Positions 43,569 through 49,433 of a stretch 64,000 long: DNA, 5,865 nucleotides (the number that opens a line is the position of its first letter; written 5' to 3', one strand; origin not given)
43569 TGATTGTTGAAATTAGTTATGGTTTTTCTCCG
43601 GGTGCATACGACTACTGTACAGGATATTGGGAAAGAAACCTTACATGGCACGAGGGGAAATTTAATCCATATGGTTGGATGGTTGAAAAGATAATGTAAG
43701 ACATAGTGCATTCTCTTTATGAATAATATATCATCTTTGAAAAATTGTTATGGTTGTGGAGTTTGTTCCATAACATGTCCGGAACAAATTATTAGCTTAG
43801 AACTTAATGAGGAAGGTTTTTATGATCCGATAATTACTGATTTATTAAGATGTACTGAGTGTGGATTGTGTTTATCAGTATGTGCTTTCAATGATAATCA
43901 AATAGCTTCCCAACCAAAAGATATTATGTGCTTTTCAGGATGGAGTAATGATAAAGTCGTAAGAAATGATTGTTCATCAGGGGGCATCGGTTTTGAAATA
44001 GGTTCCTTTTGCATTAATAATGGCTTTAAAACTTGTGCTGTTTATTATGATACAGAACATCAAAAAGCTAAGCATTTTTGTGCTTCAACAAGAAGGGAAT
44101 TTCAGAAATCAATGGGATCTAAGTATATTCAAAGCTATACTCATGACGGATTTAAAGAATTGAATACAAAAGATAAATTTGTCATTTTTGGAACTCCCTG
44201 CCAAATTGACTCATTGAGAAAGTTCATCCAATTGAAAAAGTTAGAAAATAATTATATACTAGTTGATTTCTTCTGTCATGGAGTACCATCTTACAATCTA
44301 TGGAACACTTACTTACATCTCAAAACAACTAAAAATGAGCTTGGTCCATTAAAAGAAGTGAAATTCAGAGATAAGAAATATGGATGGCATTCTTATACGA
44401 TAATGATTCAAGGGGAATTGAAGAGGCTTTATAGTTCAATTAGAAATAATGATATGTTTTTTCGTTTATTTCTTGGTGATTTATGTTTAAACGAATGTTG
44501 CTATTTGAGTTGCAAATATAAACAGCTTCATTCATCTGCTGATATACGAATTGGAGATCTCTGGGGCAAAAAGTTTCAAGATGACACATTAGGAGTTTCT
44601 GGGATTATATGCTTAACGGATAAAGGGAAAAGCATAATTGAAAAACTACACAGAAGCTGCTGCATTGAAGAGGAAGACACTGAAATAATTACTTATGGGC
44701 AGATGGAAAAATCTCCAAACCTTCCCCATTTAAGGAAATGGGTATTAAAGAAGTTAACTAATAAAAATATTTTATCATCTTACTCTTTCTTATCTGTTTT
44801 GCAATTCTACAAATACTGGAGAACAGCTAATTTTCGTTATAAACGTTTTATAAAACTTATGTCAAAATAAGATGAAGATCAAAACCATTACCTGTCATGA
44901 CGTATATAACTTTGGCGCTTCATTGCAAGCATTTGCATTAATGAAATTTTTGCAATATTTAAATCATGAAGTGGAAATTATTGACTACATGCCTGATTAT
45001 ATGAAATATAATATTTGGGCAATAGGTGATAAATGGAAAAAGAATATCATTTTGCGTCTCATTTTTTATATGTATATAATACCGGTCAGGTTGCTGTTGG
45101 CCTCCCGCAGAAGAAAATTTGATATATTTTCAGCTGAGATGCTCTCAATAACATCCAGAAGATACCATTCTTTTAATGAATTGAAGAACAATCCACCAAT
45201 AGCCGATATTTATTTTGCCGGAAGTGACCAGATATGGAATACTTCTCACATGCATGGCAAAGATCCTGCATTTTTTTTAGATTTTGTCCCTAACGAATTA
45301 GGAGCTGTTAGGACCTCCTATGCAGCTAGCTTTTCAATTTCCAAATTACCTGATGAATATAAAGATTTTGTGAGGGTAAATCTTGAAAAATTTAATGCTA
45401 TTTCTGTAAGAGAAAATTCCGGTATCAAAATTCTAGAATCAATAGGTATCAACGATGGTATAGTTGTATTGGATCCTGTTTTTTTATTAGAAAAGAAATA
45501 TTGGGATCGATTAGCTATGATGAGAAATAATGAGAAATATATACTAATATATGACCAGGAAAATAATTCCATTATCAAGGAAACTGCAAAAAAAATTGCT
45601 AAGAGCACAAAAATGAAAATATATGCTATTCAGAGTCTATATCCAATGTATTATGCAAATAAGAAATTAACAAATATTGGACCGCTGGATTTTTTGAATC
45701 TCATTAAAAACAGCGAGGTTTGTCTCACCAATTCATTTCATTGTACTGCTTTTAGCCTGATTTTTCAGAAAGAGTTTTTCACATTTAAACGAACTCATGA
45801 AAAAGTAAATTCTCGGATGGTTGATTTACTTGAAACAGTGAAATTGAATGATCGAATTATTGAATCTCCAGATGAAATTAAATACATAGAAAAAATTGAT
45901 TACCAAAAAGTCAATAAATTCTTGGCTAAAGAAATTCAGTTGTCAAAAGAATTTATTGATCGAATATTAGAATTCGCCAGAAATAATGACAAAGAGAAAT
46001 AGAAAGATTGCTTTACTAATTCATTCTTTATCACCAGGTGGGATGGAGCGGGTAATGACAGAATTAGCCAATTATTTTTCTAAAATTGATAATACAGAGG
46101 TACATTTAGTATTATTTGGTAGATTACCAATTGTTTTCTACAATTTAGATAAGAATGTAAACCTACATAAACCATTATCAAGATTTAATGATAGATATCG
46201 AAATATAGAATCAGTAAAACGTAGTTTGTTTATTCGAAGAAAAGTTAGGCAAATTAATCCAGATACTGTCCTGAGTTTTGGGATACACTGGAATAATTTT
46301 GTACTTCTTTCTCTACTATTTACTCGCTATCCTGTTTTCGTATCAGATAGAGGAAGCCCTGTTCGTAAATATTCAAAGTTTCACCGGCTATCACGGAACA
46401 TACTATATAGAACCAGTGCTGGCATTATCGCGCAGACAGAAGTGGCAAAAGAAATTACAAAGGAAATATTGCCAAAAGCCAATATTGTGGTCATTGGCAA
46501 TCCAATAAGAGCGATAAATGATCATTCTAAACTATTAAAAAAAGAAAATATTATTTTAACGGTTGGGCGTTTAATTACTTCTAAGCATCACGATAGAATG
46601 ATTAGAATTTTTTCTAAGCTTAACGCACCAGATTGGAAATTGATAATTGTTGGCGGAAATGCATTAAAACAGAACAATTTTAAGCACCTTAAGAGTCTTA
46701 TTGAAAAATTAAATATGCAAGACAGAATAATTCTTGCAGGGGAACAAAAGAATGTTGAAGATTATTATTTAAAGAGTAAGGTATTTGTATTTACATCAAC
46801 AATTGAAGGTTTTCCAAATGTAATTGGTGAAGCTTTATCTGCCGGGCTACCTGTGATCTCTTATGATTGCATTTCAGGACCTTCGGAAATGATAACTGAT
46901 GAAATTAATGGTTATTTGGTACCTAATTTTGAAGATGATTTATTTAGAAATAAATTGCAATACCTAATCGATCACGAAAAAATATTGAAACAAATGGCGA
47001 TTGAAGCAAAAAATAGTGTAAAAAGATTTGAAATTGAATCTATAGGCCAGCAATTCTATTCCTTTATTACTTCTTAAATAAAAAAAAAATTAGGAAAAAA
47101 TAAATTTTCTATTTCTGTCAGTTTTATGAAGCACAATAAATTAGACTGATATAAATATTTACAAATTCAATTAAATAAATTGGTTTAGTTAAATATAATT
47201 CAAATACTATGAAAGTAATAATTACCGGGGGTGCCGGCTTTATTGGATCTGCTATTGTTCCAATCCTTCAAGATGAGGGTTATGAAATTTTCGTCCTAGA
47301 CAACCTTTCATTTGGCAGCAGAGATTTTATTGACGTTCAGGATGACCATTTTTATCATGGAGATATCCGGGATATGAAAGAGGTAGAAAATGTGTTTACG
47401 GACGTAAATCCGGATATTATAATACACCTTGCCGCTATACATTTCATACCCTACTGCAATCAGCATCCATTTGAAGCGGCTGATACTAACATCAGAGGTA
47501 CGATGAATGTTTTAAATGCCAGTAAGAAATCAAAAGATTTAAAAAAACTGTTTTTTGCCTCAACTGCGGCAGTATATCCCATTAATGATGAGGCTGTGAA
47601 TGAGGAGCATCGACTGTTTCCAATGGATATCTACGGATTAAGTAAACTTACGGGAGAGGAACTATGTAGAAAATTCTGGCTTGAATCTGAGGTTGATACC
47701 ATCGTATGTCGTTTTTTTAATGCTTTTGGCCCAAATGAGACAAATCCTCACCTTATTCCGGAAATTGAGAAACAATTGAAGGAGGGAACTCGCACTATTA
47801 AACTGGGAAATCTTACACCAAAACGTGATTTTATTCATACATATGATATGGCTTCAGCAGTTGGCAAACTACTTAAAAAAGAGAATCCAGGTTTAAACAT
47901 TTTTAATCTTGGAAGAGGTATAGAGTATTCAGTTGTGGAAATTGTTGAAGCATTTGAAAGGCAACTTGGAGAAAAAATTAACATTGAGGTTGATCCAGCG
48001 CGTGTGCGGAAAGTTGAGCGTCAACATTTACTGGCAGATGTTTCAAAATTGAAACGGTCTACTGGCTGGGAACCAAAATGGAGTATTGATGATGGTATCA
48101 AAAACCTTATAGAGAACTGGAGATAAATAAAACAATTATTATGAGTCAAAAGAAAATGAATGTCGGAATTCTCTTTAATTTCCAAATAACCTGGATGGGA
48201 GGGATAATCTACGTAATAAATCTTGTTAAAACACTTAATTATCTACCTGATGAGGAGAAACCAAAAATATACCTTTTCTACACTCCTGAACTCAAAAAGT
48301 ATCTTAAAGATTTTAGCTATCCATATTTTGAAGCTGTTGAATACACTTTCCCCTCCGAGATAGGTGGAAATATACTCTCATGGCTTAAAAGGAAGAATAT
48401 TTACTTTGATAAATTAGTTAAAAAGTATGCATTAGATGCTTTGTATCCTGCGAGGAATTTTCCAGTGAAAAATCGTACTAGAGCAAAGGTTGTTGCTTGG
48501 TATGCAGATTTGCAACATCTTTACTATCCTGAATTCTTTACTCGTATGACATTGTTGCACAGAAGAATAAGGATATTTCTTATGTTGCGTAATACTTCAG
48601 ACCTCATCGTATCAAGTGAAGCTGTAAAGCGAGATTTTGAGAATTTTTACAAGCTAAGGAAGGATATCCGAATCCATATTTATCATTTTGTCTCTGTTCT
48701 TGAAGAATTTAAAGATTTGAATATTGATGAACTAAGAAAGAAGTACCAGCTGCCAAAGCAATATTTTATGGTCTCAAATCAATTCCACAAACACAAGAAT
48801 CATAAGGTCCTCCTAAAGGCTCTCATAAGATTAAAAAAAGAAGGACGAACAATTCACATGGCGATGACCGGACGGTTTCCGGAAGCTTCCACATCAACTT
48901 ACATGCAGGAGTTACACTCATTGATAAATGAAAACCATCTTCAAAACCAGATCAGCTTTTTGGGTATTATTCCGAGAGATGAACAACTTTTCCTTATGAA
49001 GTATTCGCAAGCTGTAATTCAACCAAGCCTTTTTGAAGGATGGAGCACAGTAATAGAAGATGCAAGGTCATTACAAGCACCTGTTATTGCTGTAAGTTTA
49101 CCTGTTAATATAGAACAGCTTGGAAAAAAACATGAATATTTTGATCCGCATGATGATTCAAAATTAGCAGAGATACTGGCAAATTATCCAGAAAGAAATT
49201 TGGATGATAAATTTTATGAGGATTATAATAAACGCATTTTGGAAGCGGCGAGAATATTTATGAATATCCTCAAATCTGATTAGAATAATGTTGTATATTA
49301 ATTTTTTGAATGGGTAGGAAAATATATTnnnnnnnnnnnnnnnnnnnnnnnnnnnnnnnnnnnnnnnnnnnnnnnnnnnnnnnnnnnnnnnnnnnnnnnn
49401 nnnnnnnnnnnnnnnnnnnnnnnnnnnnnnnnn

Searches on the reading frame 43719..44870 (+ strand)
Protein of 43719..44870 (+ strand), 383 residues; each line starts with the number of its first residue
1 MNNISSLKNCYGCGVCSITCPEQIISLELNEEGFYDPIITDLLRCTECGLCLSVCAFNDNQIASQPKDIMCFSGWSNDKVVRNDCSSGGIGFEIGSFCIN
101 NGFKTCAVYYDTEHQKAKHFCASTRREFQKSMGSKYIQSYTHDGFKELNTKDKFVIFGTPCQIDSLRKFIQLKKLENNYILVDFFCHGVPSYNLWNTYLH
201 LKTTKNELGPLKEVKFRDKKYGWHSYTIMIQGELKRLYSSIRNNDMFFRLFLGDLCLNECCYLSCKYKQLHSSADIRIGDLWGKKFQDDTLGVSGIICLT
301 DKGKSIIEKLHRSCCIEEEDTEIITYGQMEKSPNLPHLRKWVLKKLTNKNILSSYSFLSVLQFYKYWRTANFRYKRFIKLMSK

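Call 15: search_protein_families(library=pfam, proteins=[window:43719-44870:+], max_evalue=0.0001)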
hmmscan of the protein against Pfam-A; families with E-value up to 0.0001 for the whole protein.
window:43719-44870:+ (383 aa): 8 families
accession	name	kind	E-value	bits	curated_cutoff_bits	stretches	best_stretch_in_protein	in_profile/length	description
PF04432.18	FrhB_FdhB_C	-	1.8e-18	67.3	23.3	1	153-321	3-147/150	Coenzyme F420 hydrogenase/dehydrogenase, beta subunit C terminus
PF04422.18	FrhB_FdhB_N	-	3.1e-09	37.3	22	1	72-141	2-73/78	Coenzyme F420 hydrogenase/dehydrogenase, beta subunit N-term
PF12838.12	Fer4_7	-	1.4e-07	32.3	27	1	9-57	1-50/52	4Fe-4S dicluster domain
PF13187.11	Fer4_9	-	4.5e-07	30.2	27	1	9-56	1-48/52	4Fe-4S dicluster domain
PF25160.1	LdpA_Fe-S-bd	-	1.9e-06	28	27.6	0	8-26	26-44/49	LdpA Fe-S cluster-binding domain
PF14697.11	Fer4_21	-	4.4e-05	24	35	1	8-57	6-53/59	4Fe-4S dicluster domain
PF13237.11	Fer4_10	-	5.8e-05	23.4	25.5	0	6-55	5-52/53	4Fe-4S dicluster domain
PF00037.32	Fer4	-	8.2e-05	22.7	21.1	0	9-25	7-23/24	4Fe-4S binding domain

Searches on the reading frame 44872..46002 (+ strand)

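Call 17: search_protein_families(library=pfam, proteins=[window:44872-46002:+], max_evalue=0.0001)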
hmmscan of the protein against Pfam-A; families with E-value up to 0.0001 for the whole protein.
window:44872-46002:+ (376 aa): 1 family
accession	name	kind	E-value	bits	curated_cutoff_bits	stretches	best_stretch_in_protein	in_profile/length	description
PF04230.19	PS_pyruv_trans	-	3.5e-37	129.3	25.3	1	13-305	1-276/280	Polysaccharide pyruvyl transferase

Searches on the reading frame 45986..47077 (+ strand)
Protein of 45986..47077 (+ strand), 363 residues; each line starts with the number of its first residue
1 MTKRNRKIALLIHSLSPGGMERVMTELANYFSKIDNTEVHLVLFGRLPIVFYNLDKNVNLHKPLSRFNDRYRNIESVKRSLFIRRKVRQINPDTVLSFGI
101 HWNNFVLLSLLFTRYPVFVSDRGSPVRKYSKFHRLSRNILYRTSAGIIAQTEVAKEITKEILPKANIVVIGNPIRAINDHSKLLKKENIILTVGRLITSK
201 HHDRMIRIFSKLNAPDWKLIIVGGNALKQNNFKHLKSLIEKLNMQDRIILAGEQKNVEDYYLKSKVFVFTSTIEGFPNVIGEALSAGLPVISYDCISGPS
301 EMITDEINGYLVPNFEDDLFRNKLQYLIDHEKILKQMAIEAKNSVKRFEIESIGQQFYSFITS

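Call 17: search_protein_families(library=pfam, proteins=[window:45986-47077:+], max_evalue=0.0001)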
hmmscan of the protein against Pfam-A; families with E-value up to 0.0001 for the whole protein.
window:45986-47077:+ (363 aa): 4 families
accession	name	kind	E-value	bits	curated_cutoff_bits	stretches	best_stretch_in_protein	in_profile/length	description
PF00534.26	Glycos_transf_1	-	3.9e-38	131.1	26.4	1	181-343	9-171/172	Glycosyl transferases group 1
PF13692.12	Glyco_trans_1_4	-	3.5e-29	102.3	27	1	188-329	2-141/142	Glycosyl transferases group 1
PF13439.12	Glyco_transf_4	-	2.8e-09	37.7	28.5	1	17-174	1-166/170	Glycosyltransferase Family 4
PF20706.3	GT4-conflict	-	5.6e-06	26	26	1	182-305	192-322/385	Family 4 Glycosyltransferase in conflict systems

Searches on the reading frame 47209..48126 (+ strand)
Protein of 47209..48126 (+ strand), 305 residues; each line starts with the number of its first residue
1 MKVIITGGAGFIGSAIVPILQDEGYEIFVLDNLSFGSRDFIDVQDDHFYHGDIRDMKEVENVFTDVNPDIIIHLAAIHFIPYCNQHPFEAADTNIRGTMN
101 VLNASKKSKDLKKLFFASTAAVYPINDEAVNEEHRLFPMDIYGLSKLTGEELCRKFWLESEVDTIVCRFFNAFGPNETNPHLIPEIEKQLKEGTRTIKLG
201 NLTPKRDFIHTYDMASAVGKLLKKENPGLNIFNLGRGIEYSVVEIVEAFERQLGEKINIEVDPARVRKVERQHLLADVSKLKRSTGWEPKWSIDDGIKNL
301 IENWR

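Call 17: search_protein_families(library=pfam, proteins=[window:47209-48126:+], max_evalue=0.0001)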
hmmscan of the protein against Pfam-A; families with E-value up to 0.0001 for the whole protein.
window:47209-48126:+ (305 aa): 7 families
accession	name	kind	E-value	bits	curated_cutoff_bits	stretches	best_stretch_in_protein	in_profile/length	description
PF16363.11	GDP_Man_Dehyd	-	1.4e-55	189.6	27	1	4-299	1-331/332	GDP-mannose 4,6 dehydratase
PF01370.27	Epimerase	-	1.5e-53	182.1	20.9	1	3-235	1-240/240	NAD dependent epimerase/dehydratase family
PF02719.21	Polysacc_synt_2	-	1.2e-21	77.7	20.2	1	3-270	1-267/293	Polysaccharide biosynthesis protein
PF04321.23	RmlD_sub_bind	-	1e-18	67.8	27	1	1-178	1-157/287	RmlD substrate binding domain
PF01073.25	3Beta_HSD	-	4.6e-18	65.7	22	1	4-215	1-222/280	3-beta hydroxysteroid dehydrogenase/isomerase family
PF07993.18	NAD_binding_4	-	2.8e-09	36.9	20.1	1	68-155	89-190/258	Male sterility protein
PF05368.20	NmrA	-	1.4e-06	28.6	27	1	2-264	4-245/298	NmrA-like family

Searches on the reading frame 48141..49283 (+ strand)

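Call 17: search_protein_families(library=pfam, proteins=[window:48141-49283:+], max_evalue=0.0001)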
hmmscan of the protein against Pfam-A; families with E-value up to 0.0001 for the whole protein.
window:48141-49283:+ (380 aa): 2 families
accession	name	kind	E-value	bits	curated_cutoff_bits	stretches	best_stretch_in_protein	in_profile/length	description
PF00534.26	Glycos_transf_1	-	8.4e-16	58.4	26.4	1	196-349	3-155/172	Glycosyl transferases group 1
PF13692.12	Glyco_trans_1_4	-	1.2e-10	42.2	27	1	210-346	6-136/142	Glycosyl transferases group 1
